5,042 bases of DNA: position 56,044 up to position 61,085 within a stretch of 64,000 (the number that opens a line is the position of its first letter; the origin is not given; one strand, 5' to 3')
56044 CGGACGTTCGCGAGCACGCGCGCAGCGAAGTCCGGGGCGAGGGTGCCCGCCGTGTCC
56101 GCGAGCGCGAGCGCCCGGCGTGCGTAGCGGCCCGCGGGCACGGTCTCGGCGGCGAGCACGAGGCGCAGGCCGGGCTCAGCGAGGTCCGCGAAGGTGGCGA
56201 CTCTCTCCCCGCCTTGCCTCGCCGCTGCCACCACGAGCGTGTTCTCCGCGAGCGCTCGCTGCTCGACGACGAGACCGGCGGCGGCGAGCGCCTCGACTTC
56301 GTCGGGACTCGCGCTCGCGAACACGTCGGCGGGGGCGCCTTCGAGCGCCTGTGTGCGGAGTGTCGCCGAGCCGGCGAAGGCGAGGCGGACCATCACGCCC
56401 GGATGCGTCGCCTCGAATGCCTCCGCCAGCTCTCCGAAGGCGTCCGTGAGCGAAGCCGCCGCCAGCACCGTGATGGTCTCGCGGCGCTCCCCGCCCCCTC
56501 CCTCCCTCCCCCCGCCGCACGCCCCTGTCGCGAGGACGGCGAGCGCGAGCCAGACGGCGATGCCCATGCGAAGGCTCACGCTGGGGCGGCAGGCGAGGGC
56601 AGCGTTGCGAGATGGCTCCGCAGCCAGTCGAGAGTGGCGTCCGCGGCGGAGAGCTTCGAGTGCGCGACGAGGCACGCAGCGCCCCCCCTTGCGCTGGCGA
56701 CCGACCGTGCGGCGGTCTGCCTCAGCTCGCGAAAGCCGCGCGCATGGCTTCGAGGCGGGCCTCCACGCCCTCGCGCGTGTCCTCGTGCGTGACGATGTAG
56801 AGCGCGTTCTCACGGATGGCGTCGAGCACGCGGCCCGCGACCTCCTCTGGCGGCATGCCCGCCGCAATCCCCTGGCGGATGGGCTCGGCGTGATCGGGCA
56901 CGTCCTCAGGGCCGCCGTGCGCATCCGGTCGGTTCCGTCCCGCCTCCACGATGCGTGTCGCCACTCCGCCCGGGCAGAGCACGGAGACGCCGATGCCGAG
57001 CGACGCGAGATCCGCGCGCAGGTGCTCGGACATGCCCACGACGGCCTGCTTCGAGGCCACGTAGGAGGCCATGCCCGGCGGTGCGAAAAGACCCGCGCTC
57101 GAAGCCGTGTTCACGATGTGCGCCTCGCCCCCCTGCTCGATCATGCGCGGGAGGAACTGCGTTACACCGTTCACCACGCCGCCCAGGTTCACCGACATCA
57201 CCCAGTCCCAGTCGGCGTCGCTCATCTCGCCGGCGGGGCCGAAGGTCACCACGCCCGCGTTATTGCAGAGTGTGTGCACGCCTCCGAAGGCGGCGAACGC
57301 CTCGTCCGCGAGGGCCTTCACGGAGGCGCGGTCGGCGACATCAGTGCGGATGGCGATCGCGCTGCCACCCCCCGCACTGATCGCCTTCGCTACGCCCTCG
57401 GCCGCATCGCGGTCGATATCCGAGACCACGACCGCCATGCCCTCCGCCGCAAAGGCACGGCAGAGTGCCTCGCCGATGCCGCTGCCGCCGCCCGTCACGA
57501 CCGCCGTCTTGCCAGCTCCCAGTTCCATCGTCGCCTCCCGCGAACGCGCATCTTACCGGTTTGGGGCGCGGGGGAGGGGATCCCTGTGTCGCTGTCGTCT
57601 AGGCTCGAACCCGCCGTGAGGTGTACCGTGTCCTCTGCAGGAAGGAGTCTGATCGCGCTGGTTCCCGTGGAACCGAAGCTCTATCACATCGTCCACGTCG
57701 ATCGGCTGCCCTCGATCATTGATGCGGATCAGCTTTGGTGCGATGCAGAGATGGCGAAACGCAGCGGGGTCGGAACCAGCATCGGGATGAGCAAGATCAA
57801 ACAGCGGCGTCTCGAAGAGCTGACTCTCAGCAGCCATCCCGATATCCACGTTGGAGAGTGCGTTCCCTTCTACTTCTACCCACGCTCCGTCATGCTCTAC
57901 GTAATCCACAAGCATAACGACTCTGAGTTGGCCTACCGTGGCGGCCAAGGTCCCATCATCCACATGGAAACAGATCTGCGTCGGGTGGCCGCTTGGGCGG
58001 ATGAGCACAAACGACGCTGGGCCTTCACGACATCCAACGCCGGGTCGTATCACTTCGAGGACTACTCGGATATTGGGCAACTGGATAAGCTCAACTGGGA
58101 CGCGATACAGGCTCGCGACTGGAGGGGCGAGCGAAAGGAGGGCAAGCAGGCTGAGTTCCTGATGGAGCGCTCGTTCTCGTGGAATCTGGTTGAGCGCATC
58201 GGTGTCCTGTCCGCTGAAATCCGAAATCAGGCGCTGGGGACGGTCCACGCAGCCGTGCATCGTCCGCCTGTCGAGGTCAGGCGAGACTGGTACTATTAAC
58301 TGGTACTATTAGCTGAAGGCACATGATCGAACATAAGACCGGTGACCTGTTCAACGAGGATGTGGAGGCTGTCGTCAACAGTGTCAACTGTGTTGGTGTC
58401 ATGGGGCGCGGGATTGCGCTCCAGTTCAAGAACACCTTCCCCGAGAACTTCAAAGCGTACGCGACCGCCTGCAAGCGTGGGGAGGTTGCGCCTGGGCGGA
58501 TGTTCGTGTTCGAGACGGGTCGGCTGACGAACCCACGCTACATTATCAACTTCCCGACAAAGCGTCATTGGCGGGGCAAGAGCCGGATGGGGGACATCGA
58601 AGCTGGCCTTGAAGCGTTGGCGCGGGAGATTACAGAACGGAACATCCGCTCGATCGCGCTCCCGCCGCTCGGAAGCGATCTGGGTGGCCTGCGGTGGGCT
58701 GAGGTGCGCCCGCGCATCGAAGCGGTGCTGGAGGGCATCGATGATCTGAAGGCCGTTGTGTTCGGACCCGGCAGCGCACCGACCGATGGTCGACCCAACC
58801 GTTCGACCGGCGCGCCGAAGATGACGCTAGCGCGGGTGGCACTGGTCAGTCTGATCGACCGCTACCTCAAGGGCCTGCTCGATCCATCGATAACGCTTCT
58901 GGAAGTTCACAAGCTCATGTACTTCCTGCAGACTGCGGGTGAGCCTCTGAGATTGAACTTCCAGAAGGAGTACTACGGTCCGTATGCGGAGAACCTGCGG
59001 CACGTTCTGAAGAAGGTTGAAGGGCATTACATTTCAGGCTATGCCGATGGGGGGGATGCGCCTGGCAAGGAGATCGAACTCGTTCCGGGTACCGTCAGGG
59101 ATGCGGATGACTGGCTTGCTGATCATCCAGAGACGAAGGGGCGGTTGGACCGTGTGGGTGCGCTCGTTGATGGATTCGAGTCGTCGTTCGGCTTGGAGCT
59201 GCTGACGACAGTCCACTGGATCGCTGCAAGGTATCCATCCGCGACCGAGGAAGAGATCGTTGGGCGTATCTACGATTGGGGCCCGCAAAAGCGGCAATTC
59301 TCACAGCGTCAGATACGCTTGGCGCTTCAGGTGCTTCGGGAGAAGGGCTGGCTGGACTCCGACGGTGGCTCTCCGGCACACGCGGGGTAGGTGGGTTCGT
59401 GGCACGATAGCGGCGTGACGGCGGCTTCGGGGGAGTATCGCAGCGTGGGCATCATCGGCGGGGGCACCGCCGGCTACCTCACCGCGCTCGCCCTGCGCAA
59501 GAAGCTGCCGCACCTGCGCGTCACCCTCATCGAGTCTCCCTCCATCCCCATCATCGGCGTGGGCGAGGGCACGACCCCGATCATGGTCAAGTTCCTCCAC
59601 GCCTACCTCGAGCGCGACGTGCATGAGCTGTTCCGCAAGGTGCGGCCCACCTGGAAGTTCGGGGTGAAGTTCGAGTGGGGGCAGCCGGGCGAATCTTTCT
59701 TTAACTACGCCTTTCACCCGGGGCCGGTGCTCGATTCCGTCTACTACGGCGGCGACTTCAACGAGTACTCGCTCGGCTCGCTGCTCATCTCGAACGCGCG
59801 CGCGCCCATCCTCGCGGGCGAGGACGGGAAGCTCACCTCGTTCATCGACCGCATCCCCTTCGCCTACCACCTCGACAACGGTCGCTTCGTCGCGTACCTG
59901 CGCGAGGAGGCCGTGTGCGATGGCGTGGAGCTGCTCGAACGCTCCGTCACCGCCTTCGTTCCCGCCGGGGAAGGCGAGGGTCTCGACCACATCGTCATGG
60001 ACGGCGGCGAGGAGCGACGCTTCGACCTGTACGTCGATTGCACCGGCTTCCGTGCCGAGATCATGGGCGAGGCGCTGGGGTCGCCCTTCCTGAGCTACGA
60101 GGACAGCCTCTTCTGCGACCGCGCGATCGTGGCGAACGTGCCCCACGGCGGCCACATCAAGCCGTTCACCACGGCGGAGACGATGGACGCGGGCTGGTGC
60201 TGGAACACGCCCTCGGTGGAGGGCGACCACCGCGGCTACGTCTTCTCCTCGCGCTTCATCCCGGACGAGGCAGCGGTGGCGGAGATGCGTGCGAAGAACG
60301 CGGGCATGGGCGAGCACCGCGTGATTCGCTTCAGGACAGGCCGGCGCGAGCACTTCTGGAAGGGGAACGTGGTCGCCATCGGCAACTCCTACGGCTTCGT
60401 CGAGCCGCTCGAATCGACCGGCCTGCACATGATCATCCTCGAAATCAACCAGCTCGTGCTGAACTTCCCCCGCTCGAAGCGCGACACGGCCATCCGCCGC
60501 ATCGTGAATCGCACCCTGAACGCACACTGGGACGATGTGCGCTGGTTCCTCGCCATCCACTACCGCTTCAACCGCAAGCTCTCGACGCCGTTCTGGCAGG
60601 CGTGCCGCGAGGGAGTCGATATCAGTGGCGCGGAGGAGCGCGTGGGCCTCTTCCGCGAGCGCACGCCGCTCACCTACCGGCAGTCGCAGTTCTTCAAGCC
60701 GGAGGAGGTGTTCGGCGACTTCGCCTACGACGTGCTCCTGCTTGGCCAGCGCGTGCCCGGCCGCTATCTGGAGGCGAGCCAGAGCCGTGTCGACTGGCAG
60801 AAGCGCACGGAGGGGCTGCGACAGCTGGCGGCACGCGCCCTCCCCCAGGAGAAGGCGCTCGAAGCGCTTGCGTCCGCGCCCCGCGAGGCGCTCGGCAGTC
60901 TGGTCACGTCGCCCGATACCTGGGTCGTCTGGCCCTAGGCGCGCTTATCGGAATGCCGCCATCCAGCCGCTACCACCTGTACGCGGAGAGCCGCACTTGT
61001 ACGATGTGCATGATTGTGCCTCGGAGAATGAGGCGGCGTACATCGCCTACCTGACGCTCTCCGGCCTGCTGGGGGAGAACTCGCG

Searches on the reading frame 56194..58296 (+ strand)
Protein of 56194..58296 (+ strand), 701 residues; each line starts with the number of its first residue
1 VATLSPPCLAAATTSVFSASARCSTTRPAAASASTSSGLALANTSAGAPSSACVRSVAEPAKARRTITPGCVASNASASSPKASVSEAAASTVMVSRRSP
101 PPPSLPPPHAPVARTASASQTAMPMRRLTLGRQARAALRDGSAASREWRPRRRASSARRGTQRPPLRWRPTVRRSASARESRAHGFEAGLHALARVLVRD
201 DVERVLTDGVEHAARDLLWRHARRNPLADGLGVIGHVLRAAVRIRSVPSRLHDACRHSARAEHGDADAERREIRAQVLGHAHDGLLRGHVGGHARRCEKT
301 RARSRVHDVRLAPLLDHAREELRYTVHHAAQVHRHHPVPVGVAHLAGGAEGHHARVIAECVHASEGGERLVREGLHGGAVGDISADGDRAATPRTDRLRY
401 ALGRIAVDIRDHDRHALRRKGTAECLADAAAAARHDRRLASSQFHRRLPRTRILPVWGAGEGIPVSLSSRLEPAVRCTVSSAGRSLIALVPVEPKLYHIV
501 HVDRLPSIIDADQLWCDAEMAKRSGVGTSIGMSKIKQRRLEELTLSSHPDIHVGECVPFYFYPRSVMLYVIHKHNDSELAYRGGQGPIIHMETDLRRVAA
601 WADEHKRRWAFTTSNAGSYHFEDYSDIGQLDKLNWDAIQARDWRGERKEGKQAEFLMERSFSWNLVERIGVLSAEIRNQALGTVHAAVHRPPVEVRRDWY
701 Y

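Call 56: search_protein_families(library=pfam, proteins=[window:56194-58296:+], max_evalue=0.001)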
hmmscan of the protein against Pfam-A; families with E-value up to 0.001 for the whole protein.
window:56194-58296:+ (701 aa): 1 family
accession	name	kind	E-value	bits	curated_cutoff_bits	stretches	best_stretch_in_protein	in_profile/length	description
PF14487.12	DarT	-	4e-59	200.2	22.5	1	497-701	1-201/201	ssDNA thymidine ADP-ribosyltransferase, DarT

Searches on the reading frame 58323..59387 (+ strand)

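Call 56: search_protein_families(library=pfam, proteins=[window:58323-59387:+], max_evalue=0.001)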
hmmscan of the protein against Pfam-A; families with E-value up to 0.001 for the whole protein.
window:58323-59387:+ (355 aa): 1 family
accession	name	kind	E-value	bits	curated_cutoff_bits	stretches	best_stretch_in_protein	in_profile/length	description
PF01661.27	Macro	-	2.2e-24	86.1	22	1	18-130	1-116/118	Macro domain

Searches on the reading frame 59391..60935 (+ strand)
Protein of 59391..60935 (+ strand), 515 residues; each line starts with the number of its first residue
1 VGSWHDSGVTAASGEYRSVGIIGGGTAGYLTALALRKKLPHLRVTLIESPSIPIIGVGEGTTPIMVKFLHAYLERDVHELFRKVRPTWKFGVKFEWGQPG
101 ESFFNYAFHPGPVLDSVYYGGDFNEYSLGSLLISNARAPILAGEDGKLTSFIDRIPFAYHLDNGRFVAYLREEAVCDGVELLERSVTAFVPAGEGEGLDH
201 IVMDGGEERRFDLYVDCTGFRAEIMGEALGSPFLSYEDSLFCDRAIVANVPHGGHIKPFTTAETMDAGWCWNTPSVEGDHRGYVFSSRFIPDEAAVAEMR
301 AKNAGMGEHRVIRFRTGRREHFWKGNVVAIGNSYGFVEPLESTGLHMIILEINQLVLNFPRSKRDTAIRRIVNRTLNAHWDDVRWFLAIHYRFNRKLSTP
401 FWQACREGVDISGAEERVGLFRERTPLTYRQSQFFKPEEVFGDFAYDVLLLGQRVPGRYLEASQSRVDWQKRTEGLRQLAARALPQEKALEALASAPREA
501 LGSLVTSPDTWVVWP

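Call 56: search_protein_families(library=pfam, proteins=[window:59391-60935:+], max_evalue=0.001)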
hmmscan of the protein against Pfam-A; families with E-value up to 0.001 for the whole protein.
window:59391-60935:+ (515 aa): 3 families
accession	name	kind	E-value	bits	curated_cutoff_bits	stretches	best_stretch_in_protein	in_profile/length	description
PF04820.20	Trp_halogenase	-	1.6e-108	364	21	1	19-459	2-449/458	Tryptophan halogenase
PF01266.30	DAO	-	8.5e-09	35.8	27.9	0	158-231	143-215/353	FAD dependent oxidoreductase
PF07992.20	Pyr_redox_2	-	0.0001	22.3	26.1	0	19-54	3-31/291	Pyridine nucleotide-disulphide oxidoreductase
